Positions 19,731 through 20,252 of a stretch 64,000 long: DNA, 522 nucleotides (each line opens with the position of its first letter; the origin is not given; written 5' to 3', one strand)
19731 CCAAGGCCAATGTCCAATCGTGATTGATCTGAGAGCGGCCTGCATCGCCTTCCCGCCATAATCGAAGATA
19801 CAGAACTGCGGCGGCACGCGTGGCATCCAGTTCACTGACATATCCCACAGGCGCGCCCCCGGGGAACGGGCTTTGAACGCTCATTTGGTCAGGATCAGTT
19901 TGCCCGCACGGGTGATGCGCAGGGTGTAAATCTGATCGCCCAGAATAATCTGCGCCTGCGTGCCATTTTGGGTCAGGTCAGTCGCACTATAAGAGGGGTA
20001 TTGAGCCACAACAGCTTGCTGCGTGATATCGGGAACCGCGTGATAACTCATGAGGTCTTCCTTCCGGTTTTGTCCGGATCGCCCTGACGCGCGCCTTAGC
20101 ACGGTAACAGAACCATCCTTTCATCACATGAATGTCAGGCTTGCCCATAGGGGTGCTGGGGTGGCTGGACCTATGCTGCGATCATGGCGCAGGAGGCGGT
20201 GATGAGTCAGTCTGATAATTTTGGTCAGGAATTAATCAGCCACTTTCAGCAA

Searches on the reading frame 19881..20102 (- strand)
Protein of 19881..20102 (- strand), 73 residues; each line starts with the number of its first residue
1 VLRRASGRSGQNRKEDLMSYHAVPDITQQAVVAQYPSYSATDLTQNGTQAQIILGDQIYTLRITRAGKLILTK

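Call 3: search_protein_families(library=pfam, proteins=[window:19881-20102:-], max_evalue=1)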
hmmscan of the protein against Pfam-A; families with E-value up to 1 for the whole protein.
window:19881-20102:- (73 aa): 2 families
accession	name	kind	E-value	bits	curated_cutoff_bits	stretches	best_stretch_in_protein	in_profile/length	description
PF10636.14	hemP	-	4.1e-15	55.8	25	1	38-73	2-37/37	Hemin uptake protein hemP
PF11396.14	PepSY_like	-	0.12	13.1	28.3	1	13-70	27-82/83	Putative beta-lactamase-inhibitor-like, PepSY-like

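Call 4: search_protein_families(library=ncbifam, proteins=[window:19881-20102:-], max_evalue=1)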
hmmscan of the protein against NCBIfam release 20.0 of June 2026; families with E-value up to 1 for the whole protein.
window:19881-20102:- (73 aa): 1 family
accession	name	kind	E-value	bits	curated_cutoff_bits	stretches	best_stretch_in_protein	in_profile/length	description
NF007559.0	PRK10183.1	equivalog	0.00044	20.6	77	1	56-73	46-63/63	hypothetical protein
